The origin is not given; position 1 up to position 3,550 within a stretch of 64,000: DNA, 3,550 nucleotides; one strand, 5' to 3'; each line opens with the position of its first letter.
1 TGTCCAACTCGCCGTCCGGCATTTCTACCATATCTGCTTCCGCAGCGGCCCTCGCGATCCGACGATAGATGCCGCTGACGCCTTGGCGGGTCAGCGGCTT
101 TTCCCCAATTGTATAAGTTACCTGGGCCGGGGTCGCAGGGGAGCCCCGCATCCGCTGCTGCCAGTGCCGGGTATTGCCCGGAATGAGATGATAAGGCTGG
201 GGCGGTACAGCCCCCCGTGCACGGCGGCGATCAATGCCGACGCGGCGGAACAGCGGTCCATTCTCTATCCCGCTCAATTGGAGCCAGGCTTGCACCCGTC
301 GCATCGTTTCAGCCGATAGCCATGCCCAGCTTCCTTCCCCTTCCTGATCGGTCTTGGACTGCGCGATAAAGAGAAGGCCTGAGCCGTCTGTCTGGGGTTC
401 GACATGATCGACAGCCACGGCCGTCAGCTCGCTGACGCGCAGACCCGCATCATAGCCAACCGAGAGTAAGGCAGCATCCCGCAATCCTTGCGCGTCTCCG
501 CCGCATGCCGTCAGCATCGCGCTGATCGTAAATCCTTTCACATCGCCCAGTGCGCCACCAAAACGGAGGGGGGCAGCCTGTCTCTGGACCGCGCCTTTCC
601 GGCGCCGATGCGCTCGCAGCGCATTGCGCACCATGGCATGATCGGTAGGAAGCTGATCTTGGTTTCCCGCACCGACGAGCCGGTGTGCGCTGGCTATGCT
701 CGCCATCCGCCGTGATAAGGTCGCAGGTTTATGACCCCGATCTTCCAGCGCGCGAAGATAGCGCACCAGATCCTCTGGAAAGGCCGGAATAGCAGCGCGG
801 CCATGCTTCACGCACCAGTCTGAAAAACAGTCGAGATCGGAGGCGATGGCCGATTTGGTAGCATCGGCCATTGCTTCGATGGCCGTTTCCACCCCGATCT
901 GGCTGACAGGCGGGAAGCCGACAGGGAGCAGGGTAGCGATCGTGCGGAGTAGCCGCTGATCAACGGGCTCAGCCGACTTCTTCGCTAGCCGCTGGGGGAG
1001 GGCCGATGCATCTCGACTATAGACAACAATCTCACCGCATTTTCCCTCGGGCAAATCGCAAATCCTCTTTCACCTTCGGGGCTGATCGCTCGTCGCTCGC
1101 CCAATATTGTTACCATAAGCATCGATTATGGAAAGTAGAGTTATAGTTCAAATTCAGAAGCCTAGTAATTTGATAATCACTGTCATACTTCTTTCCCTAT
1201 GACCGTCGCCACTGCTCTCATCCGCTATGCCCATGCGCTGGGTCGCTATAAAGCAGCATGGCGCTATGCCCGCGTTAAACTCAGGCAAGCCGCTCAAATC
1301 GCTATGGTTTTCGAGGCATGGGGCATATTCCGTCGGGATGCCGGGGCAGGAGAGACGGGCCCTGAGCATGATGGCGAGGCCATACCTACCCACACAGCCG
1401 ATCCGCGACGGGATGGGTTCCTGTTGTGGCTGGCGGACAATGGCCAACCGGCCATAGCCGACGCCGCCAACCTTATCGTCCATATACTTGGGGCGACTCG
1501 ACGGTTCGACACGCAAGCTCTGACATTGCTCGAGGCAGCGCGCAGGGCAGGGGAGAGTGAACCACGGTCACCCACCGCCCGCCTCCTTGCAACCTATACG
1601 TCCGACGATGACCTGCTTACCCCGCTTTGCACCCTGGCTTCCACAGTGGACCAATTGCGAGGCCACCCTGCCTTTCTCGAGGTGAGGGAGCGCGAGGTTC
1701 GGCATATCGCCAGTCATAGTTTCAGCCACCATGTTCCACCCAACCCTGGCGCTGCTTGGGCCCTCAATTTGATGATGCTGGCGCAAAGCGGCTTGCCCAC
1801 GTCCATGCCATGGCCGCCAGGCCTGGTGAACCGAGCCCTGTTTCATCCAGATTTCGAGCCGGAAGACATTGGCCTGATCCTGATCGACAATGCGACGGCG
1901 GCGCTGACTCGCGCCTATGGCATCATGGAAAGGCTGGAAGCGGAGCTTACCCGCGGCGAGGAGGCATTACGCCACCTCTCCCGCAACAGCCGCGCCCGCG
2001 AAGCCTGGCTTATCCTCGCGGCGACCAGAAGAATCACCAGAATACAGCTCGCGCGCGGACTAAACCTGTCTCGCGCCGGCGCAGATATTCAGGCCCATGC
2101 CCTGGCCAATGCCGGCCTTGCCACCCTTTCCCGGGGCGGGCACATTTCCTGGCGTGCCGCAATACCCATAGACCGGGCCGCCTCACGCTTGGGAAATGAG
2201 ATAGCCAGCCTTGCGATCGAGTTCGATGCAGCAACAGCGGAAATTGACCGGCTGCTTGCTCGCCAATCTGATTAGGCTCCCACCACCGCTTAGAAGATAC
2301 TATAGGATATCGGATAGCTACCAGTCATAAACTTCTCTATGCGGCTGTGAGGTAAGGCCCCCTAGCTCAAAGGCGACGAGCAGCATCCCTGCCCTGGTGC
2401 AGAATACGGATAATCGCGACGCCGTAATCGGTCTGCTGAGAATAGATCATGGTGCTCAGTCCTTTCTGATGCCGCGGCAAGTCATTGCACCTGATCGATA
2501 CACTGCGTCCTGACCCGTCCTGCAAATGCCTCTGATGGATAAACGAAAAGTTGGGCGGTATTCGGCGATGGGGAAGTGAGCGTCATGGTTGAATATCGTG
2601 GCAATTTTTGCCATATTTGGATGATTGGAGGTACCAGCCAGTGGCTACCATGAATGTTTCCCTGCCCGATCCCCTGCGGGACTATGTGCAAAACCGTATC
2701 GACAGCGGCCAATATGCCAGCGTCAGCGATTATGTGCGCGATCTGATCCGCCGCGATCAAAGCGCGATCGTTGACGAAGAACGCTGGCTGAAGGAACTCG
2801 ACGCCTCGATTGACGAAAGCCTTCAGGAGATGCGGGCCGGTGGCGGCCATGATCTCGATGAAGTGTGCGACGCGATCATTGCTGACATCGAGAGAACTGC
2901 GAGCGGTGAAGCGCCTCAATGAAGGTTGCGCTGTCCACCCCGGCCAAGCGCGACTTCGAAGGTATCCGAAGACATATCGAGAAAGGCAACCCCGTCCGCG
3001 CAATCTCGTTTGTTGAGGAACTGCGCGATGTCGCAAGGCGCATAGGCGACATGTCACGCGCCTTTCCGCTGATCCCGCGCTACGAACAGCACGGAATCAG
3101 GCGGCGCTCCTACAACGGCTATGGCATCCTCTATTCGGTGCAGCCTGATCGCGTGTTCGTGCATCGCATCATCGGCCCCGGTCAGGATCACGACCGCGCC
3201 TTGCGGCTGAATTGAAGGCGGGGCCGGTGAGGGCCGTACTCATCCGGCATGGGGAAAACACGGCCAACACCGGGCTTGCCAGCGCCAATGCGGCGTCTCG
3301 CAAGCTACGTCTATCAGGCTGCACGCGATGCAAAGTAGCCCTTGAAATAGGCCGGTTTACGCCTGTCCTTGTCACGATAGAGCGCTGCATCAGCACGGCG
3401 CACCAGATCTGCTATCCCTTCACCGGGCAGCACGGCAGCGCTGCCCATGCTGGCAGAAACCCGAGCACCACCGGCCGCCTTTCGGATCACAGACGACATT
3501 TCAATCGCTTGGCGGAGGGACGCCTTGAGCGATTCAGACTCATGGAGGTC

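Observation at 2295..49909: A ~28-bp AT-rich composite motif recurs at seven intergenic junctions and divides the plasmid into cassettes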

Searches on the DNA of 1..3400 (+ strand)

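Call 50: search_dna_similar(query=window:1-3400:+, collection=plasmids, mode=distant, max_rows=15)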
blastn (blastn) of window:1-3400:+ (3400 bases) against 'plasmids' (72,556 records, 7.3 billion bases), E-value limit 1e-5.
Records with a match: 59; places in all: 63; records where one place covers at least 80% of the query: 0.
Best place of each record, by identity: 90-95% 2; 80-90% 3; 60-80% 54.
By first word of the organism name: Sphingobium 24; Sphingomonas 8; Ensifer 6; Leisingera 5; Rhizorhabdus 3; Methylobacterium 3; Novosphingobium 3; Qipengyuania 2; Sphingopyxis 1; Croceibacterium 1; and 3 more.
By predicted mobility (MOB-suite, as given by PLSDB): conjugative 31; non-mobilizable 20; mobilizable 8.
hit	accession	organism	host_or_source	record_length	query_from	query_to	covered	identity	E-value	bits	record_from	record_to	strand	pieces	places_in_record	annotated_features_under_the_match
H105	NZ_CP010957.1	Sphingobium sp. YBL2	cell culture,soil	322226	2579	3285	21%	86.1%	0e+0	825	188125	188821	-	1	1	type II toxin-antitoxin system RelE/ParE family toxin | type II toxin-antitoxin system ParD family antitoxin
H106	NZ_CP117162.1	Sphingobium sp. AntQ-1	Genomic DNA,PAH-contaminated soil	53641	2570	3273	21%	83.5%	0e+0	745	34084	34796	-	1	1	type II toxin-antitoxin system RelE/ParE family toxin | type II toxin-antitoxin system ParD family antitoxin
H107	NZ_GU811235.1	Sphingobium chungbukense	-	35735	2578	3218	19%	85.0%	0e+0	724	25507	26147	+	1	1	type II toxin-antitoxin system RelE/ParE family toxin | type II toxin-antitoxin system ParD family antitoxin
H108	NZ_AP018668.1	Sphingobium amiense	-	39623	2573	3157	17%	90.9%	0e+0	817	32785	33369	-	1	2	type II toxin-antitoxin system ParD family antitoxin | type II toxin-antitoxin system RelE/ParE family toxin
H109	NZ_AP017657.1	Sphingobium cloacae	-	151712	216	970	22%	67.1%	7e-53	218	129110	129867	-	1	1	tyrosine-type recombinase/integrase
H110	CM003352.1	Sphingomonas sp. MEA3-1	single cell,soil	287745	216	970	22%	67.1%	7e-53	218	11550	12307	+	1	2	none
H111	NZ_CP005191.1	Sphingobium sp. MI1205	-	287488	216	970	22%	67.1%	7e-53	218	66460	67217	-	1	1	tyrosine-type recombinase/integrase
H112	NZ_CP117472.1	Sphingobium sp. YC-XJ3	whole organism,Contaminated soil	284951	216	970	22%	67.1%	7e-53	218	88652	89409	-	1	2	tyrosine-type recombinase/integrase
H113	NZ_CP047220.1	Sphingobium yanoikuyae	cell culture,sludge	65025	2598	3273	20%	72.2%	1e-94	356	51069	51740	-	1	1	type II toxin-antitoxin system RelE/ParE family toxin | type II toxin-antitoxin system ParD family antitoxin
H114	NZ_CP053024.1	Sphingobium yanoikuyae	whole organism,River sediment ...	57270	2598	3273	20%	72.2%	1e-94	356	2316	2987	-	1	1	type II toxin-antitoxin system RelE/ParE family toxin | type II toxin-antitoxin system ParD family antitoxin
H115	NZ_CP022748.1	Sphingobium xenophagum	cell culture,electronic ...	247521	213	966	22%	64.6%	6e-22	114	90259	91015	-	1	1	tyrosine-type recombinase/integrase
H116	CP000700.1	Rhizorhabdus wittichii RW1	-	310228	213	966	22%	64.6%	6e-22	114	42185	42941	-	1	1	phage integrase domain protein SAM domain protein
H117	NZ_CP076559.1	Sphingobium xenophagum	bacteria,La Roche-Posay thermal water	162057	213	966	22%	64.6%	6e-22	114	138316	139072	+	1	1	tyrosine-type recombinase/integrase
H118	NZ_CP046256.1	Sphingobium sp. CAP-1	cell culture,activated sludge of ...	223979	213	966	22%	64.6%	6e-22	114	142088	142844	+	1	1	tyrosine-type recombinase/integrase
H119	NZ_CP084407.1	Sphingobium sp. CFD-2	cell culture,soil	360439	216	956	22%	65.7%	6e-29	138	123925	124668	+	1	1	tyrosine-type recombinase/integrase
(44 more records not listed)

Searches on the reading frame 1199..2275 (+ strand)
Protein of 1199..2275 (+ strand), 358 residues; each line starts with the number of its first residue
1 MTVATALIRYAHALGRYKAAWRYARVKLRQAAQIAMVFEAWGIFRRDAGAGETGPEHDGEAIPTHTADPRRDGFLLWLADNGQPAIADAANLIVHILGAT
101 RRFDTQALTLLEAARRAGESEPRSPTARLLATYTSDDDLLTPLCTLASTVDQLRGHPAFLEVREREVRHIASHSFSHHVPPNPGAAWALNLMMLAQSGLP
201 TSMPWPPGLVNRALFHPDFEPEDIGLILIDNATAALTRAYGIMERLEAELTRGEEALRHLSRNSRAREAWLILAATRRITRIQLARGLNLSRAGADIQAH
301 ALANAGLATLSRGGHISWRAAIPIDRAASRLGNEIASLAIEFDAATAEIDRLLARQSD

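Call 7: search_protein_families(library=pfam, proteins=[window:1199-2275:+])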
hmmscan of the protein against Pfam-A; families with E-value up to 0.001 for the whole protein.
window:1199-2275:+ (358 aa): 0 families

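Call 18: search_protein_families(library=ncbifam, proteins=[window:1199-2275:+], max_evalue=0.01)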
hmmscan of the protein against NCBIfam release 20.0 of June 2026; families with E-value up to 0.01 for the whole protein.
window:1199-2275:+ (358 aa): 0 families

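Call 85: find_encoding_contigs(protein=window:1199-2275:+, flank=10000, max_places=4)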
Protein window:1199-2275:+ (358 aa): 3 contigs read that carry it; 3 places shown.
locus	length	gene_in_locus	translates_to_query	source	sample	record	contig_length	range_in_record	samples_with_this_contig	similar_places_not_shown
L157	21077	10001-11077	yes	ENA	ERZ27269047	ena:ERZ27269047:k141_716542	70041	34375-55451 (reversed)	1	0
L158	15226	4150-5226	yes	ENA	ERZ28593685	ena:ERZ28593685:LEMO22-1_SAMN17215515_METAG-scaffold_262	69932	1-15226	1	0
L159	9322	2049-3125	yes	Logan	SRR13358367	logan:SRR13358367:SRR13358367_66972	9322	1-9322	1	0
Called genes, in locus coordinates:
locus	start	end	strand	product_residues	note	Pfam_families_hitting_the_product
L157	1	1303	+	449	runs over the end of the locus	PF07012:Curlin_rpt (faint)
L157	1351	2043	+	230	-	-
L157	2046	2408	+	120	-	PF21112:CsgH (weak)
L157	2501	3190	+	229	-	PF07012:Curlin_rpt (faint)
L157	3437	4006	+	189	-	-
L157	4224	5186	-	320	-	PF04280:Tim44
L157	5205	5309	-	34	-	-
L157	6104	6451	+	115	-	PF13560:HTH_31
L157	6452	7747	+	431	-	PF13657:Couple_hipA, PF07804:HipA_C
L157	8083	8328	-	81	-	-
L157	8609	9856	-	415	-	PF00589:Phage_integrase (weak)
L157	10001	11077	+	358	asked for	-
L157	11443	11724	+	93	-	-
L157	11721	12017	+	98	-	PF05016:ParE_toxin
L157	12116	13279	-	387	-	PF00990:GGDEF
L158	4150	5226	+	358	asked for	-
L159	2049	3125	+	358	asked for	-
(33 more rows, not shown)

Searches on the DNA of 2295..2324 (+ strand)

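Call 29: search_dna_similar(query=window:2295-2324:+, collection=plasmids, mode=distant, max_evalue=10, max_rows=60)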
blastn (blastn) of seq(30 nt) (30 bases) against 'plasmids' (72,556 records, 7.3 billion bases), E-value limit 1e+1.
Records with a match: 9; places in all: 13; records where one place covers at least 80% of the query: 3.
Best place of each record, by identity: >=99% 2; 95-99% 3; 90-95% 2; 80-90% 2.
By first word of the organism name: Cupriavidus 2; Sphingopyxis 1; Burkholderia 1; Methylophaga 1; Sphingobium 1; Pandoraea 1; Paraburkholderia 1; Halocatena 1.
By predicted mobility (MOB-suite, as given by PLSDB): non-mobilizable 6; mobilizable 2; conjugative 1.
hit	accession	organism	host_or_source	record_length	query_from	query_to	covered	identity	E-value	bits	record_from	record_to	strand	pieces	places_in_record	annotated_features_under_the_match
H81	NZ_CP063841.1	Sphingopyxis granuli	whole organism,river sediment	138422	2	30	97%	89.7%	4e-2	40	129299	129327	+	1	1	none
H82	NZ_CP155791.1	Burkholderia cenocepacia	Sputum,sputum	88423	1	28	93%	86.2%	5e+0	32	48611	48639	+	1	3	none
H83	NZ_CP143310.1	Methylophaga thalassica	cell culture,A deep sea sediment sample ...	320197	6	30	83%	92.0%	1e-1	37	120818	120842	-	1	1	none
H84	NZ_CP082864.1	Cupriavidus pauculus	-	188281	11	30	67%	100.0%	1e-1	37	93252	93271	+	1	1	none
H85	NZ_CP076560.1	Sphingobium xenophagum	bacteria,La Roche-Posay thermal water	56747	10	30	70%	95.2%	2e+0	35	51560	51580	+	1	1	none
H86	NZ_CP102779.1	Pandoraea commovens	Homo sapiens,tracheobronchial secretion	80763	9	30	73%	90.9%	5e+0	32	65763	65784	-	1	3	none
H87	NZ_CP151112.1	Cupriavidus metallidurans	-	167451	12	30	63%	100.0%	4e-1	36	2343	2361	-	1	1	none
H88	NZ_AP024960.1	Paraburkholderia terrae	-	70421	11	30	67%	95.0%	5e+0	33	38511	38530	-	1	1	none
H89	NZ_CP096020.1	Halocatena salina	cell culture,sediment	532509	5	24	67%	95.0%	5e+0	33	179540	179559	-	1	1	none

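Call 30: get_annotated_region(hit=H82, flank=4000)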
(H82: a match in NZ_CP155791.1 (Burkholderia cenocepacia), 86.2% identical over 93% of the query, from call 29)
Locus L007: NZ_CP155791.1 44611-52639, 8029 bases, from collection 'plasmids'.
description: Burkholderia cenocepacia strain TY921 plasmid pTY921B, complete sequence
organism: Burkholderia cenocepacia (NCBI taxid 95486)
taxonomy: Bacteria; Pseudomonadota; Betaproteobacteria; Burkholderiales; Burkholderiaceae; Burkholderia; Burkholderia cenocepacia
host: -; source: Sputum,sputum; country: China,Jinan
typing (MOB-suite, as given by PLSDB): non-mobilizable; replicon rep_cluster_1449
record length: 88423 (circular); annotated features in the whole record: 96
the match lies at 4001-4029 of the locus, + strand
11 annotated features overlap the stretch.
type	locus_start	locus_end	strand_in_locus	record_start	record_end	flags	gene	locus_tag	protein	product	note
CDS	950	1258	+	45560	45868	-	-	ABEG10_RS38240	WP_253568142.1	hypothetical protein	-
CDS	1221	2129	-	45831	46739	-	trfA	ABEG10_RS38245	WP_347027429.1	plasmid replication initiator TrfA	-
CDS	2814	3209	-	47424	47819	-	-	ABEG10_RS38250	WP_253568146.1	hypothetical protein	-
CDS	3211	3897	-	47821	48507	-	-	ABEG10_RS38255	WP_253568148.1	ParA family protein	-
CDS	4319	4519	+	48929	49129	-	-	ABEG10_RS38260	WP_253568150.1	hypothetical protein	-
CDS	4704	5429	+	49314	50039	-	-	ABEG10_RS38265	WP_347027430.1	helix-turn-helix domain-containing protein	-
CDS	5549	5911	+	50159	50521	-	-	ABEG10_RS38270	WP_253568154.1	hypothetical protein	-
CDS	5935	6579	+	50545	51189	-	-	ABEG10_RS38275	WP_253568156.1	hypothetical protein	-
CDS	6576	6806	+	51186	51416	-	-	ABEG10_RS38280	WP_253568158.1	hypothetical protein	-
CDS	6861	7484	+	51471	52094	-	-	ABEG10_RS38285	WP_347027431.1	hypothetical protein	-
CDS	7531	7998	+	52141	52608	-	-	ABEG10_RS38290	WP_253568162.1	hypothetical protein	-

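Call 31: get_annotated_region(hit=H86, flank=4000)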
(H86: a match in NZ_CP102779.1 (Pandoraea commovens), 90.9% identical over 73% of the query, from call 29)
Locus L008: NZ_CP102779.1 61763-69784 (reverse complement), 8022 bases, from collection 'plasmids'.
description: Pandoraea commovens strain LB-19-202-79 plasmid unnamed, complete sequence
organism: Pandoraea commovens (NCBI taxid 2508289)
taxonomy: Bacteria; Pseudomonadota; Betaproteobacteria; Burkholderiales; Burkholderiaceae; Pandoraea; Pandoraea commovens
host: -; source: Homo sapiens,tracheobronchial secretion; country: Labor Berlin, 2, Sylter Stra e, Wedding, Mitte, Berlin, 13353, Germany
typing (MOB-suite, as given by PLSDB): non-mobilizable; mating-pair formation MPF_F
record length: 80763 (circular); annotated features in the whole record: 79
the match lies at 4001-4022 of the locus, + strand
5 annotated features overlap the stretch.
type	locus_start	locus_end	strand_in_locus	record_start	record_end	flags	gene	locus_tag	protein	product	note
CDS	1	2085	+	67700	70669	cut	-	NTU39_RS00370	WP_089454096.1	Tn3 family transposase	-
CDS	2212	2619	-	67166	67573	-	-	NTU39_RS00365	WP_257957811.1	hypothetical protein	-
CDS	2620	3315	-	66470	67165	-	-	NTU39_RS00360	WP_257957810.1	ParA family protein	-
CDS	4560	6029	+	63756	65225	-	-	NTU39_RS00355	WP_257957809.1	HNH endonuclease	-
CDS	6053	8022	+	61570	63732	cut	-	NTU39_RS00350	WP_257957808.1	site-specific integrase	-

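Call 32: get_annotated_region(hit=H84, flank=4000)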
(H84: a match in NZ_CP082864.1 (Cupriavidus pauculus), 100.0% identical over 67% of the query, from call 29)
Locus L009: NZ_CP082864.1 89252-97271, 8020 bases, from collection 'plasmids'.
description: Cupriavidus pauculus strain FDAARGOS_1472 plasmid unnamed1, complete sequence
organism: Cupriavidus pauculus (NCBI taxid 82633)
taxonomy: Bacteria; Pseudomonadota; Betaproteobacteria; Burkholderiales; Burkholderiaceae; Cupriavidus; Cupriavidus pauculus
host: -; source: -; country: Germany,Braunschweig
typing (MOB-suite, as given by PLSDB): mobilizable; relaxase MOBP
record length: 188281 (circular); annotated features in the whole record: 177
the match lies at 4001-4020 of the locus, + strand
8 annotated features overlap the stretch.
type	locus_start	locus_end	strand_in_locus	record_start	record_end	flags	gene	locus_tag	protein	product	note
CDS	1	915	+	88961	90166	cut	-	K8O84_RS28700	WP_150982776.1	tyrosine-type recombinase/integrase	GO:0015074 - DNA integration [Evidence IEA]; GO:0006310 - DNA recombination [Evidence IEA]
CDS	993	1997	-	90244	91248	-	-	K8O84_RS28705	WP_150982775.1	HNH endonuclease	-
CDS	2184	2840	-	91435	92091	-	-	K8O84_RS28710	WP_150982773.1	RES family NAD+ phosphorylase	-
CDS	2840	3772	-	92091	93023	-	-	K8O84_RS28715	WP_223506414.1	hypothetical protein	-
CDS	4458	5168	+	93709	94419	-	-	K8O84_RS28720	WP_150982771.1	ParA family protein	-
CDS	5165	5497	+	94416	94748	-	-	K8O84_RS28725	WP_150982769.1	stability/partitioning determinant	-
CDS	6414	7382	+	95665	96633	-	trfA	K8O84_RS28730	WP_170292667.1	plasmid replication initiator TrfA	-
CDS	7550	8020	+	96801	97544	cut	-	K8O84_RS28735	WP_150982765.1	hypothetical protein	-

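Call 33: get_annotated_region(hit=H81, flank=4000)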
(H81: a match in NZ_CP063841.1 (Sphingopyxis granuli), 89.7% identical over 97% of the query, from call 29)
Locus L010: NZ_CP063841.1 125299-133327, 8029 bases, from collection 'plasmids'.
description: Sphingopyxis granuli strain RW412 plasmid pRW412b, complete sequence
organism: Sphingopyxis granuli (NCBI taxid 267128)
taxonomy: Bacteria; Pseudomonadota; Alphaproteobacteria; Sphingomonadales; Sphingomonadaceae; Sphingopyxis; Sphingopyxis granuli
host: -; source: whole organism,river sediment; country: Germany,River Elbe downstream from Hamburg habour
typing (MOB-suite, as given by PLSDB): mobilizable; relaxase MOBF
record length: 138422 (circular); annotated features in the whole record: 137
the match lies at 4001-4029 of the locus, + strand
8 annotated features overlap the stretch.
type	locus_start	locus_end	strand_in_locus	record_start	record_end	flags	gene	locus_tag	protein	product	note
CDS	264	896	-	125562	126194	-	-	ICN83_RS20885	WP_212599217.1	DJ-1/PfpI family protein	-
CDS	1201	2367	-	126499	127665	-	-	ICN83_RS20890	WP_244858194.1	tyrosine-type recombinase/integrase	GO:0015074 - DNA integration [Evidence IEA]; GO:0006310 - DNA recombination [Evidence IEA]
CDS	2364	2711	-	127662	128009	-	-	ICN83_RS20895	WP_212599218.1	hypothetical protein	-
CDS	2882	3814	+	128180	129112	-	-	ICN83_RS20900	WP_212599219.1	hypothetical protein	-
CDS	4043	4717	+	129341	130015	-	-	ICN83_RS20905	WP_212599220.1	ParA family protein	-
CDS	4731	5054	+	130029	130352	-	-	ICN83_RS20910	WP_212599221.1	hypothetical protein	-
CDS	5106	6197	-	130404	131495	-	-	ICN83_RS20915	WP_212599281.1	replication initiator protein A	-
CDS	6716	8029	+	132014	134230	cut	-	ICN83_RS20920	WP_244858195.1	strawberry notch family protein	-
